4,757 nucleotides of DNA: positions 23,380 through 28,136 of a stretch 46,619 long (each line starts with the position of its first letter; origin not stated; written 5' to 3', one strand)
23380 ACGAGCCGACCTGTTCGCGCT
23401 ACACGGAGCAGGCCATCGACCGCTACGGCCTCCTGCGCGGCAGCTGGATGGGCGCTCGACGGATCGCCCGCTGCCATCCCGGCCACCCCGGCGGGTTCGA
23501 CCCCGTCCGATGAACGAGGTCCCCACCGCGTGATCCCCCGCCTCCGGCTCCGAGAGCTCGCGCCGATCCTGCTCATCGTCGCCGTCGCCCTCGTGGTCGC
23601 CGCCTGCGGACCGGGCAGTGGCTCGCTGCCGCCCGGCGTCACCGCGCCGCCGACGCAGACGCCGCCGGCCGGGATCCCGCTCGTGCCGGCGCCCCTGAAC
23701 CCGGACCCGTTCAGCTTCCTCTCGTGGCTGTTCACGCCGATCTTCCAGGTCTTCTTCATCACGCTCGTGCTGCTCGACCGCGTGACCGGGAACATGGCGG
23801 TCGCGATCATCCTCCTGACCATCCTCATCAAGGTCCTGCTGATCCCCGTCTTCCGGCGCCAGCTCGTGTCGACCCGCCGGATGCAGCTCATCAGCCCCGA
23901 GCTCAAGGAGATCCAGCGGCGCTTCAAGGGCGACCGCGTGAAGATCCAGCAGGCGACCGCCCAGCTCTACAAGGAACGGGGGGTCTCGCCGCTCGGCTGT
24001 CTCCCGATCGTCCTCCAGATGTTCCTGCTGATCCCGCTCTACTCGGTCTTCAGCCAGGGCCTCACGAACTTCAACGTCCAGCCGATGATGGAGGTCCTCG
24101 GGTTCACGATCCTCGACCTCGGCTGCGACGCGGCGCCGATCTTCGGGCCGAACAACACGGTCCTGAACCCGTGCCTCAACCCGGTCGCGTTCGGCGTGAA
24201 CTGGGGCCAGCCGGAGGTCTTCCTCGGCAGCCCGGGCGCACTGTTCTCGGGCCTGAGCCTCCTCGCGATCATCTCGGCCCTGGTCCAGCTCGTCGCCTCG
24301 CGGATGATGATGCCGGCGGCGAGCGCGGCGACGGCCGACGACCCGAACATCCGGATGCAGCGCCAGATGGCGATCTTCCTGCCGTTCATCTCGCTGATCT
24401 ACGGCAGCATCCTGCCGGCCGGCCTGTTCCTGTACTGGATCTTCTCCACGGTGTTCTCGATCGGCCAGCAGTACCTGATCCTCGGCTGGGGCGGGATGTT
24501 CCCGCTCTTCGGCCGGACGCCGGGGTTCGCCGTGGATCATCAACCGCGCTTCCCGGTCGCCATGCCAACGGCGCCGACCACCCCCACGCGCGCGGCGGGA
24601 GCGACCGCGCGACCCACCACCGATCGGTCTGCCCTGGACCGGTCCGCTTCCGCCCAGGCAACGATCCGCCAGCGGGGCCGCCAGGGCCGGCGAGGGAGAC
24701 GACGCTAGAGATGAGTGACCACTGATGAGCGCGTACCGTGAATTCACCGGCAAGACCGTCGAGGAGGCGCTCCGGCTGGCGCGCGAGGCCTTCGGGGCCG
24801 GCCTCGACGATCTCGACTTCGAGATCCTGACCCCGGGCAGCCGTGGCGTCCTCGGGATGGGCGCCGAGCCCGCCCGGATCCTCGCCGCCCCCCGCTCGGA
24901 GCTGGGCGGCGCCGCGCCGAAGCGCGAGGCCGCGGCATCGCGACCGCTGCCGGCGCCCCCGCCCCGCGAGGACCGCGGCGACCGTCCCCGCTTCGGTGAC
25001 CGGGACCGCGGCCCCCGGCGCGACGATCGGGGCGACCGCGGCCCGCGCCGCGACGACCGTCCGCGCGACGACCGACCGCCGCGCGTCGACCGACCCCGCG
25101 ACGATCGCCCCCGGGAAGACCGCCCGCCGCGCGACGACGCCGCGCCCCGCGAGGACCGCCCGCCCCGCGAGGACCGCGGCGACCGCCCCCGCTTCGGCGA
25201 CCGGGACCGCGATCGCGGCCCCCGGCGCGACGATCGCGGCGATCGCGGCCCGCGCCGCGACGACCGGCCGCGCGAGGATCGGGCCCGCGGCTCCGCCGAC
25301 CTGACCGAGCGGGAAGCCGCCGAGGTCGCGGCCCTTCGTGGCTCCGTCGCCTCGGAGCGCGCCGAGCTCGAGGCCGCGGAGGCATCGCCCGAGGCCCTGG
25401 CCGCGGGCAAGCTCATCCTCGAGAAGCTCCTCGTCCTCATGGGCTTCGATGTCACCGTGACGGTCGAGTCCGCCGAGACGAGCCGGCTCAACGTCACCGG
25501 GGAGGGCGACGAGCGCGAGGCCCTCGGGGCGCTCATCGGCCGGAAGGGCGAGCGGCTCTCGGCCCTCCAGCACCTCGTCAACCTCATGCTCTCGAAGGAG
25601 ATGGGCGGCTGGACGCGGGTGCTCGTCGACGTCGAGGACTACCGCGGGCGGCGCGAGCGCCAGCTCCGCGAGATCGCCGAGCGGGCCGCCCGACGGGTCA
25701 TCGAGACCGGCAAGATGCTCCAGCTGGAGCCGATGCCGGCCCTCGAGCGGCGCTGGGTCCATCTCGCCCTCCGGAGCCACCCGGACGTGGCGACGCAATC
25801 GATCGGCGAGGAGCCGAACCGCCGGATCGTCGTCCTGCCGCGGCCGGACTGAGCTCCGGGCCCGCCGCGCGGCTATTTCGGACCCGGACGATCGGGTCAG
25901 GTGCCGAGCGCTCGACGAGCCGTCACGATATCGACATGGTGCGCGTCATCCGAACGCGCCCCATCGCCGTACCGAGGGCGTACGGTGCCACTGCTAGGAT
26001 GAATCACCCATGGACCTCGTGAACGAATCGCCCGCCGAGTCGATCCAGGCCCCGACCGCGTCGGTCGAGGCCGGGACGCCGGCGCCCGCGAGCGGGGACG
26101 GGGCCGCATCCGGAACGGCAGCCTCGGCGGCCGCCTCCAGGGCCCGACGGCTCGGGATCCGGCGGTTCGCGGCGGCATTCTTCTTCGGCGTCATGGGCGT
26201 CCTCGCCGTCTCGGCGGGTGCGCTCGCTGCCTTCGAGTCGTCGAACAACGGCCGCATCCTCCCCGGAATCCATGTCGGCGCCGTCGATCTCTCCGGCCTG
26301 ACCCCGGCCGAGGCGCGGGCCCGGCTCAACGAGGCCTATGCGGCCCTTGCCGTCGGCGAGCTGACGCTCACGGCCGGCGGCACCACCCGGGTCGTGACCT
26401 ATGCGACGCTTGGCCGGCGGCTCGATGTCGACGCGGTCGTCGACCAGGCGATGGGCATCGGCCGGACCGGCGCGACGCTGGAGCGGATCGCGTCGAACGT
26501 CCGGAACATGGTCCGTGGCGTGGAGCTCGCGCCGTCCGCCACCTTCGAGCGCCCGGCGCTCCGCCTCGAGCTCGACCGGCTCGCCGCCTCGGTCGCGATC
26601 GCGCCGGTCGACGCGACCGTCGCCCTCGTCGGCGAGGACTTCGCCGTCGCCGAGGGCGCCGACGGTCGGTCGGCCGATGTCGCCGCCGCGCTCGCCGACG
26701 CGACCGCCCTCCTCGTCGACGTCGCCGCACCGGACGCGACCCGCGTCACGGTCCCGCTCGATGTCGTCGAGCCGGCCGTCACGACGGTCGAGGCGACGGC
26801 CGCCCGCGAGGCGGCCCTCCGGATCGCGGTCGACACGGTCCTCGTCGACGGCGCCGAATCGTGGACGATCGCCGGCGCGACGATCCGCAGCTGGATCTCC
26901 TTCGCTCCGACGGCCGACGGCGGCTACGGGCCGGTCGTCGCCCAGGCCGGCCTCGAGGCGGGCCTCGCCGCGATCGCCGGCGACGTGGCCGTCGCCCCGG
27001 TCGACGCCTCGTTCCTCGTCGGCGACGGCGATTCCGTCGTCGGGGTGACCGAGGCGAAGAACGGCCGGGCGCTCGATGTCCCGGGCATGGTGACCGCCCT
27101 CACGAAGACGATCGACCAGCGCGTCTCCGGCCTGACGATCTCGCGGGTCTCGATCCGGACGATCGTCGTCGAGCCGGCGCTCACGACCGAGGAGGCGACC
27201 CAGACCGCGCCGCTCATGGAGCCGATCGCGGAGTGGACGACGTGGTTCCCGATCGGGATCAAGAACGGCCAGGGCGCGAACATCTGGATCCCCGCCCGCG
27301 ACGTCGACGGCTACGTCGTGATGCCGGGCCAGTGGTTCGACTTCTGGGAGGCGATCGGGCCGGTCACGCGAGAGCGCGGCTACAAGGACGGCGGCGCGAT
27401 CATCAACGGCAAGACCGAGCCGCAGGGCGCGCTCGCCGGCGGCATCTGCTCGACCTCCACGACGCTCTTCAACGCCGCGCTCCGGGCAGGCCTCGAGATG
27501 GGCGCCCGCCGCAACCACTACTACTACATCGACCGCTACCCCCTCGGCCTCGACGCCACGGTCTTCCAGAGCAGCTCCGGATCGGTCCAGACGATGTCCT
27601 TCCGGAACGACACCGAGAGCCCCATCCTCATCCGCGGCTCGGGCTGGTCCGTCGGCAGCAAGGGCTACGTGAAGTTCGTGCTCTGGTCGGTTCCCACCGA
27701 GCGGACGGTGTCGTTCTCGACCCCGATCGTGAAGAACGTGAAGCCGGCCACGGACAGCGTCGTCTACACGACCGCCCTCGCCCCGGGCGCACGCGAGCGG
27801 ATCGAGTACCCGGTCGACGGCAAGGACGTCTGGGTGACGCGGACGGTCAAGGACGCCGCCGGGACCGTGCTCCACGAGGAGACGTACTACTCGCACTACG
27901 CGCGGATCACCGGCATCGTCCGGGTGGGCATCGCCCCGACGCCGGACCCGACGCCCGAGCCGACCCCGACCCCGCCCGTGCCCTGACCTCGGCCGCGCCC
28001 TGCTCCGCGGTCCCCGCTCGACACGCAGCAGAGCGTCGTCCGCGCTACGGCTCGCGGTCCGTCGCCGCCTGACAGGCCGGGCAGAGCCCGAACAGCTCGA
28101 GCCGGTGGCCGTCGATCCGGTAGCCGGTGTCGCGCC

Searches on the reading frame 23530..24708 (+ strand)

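Call 20: search_protein_families(library=pfam, proteins=[window:23530-24708:+], max_evalue=0.1)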
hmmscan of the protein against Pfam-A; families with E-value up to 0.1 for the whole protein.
window:23530-24708:+ (392 aa): 1 family
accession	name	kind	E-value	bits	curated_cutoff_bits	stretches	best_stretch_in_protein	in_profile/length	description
PF02096.25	60KD_IMP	-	5.4e-42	144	35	1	90-317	2-161/163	60Kd inner membrane protein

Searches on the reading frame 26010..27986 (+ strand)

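Call 20: search_protein_families(library=pfam, proteins=[window:26010-27986:+], max_evalue=0.1)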
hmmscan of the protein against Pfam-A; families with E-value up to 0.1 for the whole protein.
window:26010-27986:+ (658 aa): 2 families
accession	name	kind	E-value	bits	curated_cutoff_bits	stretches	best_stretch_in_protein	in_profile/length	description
PF04294.18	VanW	-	4.8e-34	117.1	27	1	422-544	3-119/130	VanW like protein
PF12229.13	PG_binding_4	-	2.4e-19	70.1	22.1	2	129-232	3-105/117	Putative peptidoglycan binding domain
